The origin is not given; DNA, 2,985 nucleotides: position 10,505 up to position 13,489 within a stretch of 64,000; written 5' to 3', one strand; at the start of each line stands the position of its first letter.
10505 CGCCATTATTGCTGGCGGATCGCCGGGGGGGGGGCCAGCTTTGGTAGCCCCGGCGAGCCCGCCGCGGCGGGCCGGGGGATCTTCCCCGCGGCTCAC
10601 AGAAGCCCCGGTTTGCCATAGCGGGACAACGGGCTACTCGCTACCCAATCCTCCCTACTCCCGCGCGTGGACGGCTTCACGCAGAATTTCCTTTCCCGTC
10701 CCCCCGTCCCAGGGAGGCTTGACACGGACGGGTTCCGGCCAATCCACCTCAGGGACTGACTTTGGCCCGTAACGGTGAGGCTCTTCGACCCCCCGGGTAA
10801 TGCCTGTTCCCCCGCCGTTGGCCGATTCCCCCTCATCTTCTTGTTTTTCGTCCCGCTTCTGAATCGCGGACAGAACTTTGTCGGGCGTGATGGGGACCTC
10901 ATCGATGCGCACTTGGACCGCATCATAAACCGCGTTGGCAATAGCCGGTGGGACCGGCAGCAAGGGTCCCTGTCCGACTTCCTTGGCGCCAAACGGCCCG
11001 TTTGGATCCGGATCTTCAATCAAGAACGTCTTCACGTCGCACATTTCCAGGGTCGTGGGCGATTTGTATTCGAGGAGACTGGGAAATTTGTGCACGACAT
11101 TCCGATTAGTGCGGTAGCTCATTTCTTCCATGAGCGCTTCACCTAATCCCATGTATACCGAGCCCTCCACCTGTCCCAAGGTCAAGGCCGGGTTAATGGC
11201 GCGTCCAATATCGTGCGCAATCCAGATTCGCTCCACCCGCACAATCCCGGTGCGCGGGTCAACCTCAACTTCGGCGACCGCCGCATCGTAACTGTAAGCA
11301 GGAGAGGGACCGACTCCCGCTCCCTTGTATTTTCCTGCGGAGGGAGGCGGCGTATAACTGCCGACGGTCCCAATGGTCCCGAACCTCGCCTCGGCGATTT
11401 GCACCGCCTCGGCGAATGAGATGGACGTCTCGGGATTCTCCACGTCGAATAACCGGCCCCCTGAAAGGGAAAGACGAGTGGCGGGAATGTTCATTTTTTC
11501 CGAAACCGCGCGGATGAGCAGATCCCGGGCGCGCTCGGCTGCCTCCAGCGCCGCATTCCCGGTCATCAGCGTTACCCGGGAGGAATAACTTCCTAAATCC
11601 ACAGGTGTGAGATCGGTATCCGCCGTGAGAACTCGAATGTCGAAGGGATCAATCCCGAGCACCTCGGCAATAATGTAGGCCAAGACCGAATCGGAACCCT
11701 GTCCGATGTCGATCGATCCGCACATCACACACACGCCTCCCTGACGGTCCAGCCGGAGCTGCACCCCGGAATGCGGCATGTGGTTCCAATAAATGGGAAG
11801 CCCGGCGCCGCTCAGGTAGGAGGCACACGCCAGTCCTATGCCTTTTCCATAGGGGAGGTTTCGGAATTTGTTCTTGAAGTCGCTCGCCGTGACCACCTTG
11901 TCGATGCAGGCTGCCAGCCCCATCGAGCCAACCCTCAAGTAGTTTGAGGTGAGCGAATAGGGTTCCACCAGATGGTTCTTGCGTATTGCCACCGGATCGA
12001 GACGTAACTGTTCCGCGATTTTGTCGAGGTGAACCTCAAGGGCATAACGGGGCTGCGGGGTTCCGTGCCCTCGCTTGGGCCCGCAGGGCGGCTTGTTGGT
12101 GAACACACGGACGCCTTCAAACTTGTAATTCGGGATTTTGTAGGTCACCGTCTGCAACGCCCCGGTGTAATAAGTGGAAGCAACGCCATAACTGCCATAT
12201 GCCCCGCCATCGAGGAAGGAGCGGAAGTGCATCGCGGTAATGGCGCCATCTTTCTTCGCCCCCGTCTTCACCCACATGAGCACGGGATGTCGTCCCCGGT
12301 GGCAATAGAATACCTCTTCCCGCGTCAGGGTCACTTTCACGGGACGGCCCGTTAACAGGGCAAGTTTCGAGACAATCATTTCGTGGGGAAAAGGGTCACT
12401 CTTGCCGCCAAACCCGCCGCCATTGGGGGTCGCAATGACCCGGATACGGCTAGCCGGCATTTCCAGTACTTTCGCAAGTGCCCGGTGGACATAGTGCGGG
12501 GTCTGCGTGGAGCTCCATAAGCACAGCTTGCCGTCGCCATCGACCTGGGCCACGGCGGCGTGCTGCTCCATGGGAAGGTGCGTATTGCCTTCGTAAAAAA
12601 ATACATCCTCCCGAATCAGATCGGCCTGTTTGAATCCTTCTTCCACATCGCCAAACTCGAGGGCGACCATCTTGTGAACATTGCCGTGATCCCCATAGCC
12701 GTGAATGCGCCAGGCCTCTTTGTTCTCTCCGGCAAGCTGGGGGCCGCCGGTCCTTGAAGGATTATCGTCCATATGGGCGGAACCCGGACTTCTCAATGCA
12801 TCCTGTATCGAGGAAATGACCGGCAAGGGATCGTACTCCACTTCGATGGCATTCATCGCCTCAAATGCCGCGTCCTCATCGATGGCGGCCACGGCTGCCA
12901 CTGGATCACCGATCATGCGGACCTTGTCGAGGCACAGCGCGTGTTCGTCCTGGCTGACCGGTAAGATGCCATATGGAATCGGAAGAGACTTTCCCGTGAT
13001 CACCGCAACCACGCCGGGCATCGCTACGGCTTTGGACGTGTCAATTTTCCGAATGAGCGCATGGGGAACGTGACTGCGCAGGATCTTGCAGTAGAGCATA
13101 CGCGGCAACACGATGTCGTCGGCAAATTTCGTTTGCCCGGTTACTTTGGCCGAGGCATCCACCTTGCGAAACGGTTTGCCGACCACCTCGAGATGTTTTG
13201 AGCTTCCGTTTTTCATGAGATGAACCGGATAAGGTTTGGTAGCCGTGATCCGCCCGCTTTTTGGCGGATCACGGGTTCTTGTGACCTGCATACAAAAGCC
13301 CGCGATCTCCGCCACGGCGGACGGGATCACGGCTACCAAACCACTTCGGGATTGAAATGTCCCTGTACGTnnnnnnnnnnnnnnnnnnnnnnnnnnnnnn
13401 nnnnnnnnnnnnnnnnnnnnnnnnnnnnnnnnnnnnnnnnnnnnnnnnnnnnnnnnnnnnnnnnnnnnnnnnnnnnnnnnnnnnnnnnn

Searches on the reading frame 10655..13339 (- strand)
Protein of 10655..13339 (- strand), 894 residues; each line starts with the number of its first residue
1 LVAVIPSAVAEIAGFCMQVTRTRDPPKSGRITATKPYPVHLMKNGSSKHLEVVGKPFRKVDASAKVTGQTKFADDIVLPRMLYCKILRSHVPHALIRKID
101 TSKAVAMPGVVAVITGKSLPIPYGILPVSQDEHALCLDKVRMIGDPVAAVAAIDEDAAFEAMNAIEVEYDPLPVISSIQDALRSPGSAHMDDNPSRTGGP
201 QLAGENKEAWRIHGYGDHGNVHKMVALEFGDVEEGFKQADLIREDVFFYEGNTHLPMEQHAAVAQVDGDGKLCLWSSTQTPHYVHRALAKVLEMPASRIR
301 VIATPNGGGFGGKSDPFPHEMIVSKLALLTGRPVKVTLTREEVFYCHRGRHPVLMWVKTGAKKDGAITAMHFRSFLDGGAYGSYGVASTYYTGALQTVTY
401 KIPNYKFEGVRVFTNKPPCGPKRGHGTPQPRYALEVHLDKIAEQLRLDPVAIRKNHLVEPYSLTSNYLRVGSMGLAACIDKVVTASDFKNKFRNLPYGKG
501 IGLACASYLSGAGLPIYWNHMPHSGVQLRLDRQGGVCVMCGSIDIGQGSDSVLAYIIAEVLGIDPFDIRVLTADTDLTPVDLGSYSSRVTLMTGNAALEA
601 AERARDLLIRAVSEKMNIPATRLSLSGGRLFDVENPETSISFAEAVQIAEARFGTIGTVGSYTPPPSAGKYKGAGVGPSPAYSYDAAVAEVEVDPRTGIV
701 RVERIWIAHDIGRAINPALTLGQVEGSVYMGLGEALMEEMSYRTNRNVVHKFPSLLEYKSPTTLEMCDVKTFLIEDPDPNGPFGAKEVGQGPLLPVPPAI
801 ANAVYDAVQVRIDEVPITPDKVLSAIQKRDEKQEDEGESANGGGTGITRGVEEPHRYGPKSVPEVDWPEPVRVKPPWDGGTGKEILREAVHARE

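Call 5: search_protein_families(library=pfam, proteins=[window:10655-13339:-])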
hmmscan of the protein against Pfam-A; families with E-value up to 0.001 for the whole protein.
window:10655-13339:- (894 aa): 3 families
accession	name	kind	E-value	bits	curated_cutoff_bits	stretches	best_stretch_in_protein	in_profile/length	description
PF02738.23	MoCoBD_1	-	1.9e-75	253.5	27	1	223-455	11-242/244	Molybdopterin cofactor-binding domain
PF20256.3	MoCoBD_2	-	9.8e-64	216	27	1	497-766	23-282/283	Molybdopterin cofactor-binding domain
PF01315.27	Ald_Xan_dh_C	-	3.8e-27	95.2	31.3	1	67-173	1-110/110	Aldehyde oxidase and xanthine dehydrogenase, a/b hammerhead domain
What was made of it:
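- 10655..13216 (-): Large molybdopterin subunit gene, in the 4-HBCR-alpha clade, with Gln in place of the family's catalytic Glu (codon 10970..10972). Pfam domains (call 5).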

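Call 6: search_protein_families(library=ncbifam, proteins=[window:10655-13339:-])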
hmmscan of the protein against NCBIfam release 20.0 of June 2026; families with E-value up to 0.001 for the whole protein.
window:10655-13339:- (894 aa): 13 families
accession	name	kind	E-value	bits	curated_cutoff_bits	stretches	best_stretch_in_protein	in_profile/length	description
TIGR03194.1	4hydrxCoA_A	equivalog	7.8e-243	808.2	994.55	2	206-825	127-745/746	4-hydroxybenzoyl-CoA reductase subunit alpha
NF043082.1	XdhA_XDHase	equivalog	2.8e-153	511.8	780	2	207-829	142-755/758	xanthine dehydrogenase subunit XdhA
NF007426.0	PRK09970.1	equivalog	2.4e-149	498.8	916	1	51-827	4-756/761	xanthine dehydrogenase molybdenum-binding subunit XdhA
TIGR03196.1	pucD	equivalog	3.7e-122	409.2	783.65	1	53-823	3-755/763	xanthine dehydrogenase subunit D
NF041018.1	glyceraldDH_alpha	equivalog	3.1e-116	389.6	790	2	220-822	155-740/741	glyceraldehyde dehydrogenase subunit alpha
TIGR03313.1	Se_sel_red_Mo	hypoth_equivalog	3.4e-103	346.1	1101.9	1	48-828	163-951/951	molybdopterin-dependent oxidoreductase Mo/Fe-S-binding subunit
NF040766.1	CODH_aero_grp5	exception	6.7e-98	328.8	950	3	218-644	154-589/785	aerobic carbon-monoxide dehydrogenase large subunit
TIGR03311.1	Se_dep_XDH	equivalog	1.2e-94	318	830.45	3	209-608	297-678/848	selenium-dependent xanthine dehydrogenase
NF045668.1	pterin_aldehy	equivalog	8.8e-89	298.7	1100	2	49-603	171-713/905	molybdopterin-dependent aldehyde oxidoreductase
TIGR02416.1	CO_dehy_Mo_lg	equivalog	1e-83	281.9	991.15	1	66-817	6-762/770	aerobic carbon-monoxide dehydrogenase large subunit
TIGR02965.1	xanthine_xdhB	equivalog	1.1e-82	278.5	849.5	2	221-827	138-755/758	xanthine dehydrogenase molybdopterin binding subunit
NF041671.1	peri_hyde_PaoC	equivalog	1.4e-76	258.4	1180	1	48-827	13-732/735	aldehyde oxidoreductase molybdenum-binding subunit PaoC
TIGR02969.1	mam_aldehyde_ox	subfamily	4.7e-51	173.4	1912.3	2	226-809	714-1284/1330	aldehyde oxidase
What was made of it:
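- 10655..13216 (-): TIGR03194 scores 808 bits, cut-off 995 (call 6).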

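Call 26: search_solved_structures(query=window:10655-13219:-, show_alignments=0)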
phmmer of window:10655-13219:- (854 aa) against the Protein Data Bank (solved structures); distinct sequences matched with E-value up to 0.001: 42.
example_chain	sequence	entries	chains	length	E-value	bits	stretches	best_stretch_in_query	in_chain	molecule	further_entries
1rm6_A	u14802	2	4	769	9e-173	580.2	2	179-788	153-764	4-hydroxybenzoyl-CoA reductase alpha subunit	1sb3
8uem_A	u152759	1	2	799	3.6e-77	263.9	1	14-789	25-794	Carbon monoxide dehydrogenase (Large chain), CoxL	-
7dqx_A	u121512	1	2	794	4.9e-74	253.5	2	176-788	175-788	6-hydroxypseudooxynicotine dehydrogenase complex subunit gamma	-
1t3q_B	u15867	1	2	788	2.1e-71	244.9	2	214-790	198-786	quinoline 2-oxidoreductase large subunit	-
3hrd_A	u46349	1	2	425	3.5e-69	237.5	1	8-441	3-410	Nicotinate dehydrogenase large molybdopterin subunit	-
1n5w_B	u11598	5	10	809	3e-64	221.2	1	11-768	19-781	Carbon monoxide dehydrogenase large chain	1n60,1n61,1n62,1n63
1zxi_B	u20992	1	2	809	4e-64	220.8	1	11-768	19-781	Carbon monoxide dehydrogenase large chain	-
1ffu_B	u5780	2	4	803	5.8e-59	203.7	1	17-768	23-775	CUTL, MOLYBDOPROTEIN OF CARBON MONOXIDE DEHYDROGENASE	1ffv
1sij_A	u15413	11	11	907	9.9e-59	202.9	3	189-563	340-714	Aldehyde oxidoreductase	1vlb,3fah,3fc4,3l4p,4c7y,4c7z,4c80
2ckj_A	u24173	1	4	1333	6.8e-58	200.1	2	186-769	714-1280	XANTHINE OXIDOREDUCTASE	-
4yrw_A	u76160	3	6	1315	1.2e-57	199.3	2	185-769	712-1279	Xanthine dehydrogenase/oxidase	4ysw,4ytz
2e1q_A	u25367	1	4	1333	1.2e-57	199.3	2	186-769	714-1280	Xanthine dehydrogenase/oxidase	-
1wyg_A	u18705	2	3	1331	1.2e-57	199.3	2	185-769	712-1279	Xanthine dehydrogenase/oxidase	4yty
2e3t_A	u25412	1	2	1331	1.3e-57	199.2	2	185-769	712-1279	Xanthine dehydrogenase/oxidase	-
6adj_A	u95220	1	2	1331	1.3e-57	199.2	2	185-769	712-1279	Xanthine dehydrogenase/oxidase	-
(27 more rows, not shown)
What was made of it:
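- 10655..13216 (-): 1rm6_A scores 580 bits; the next hit scores 264 (call 26).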
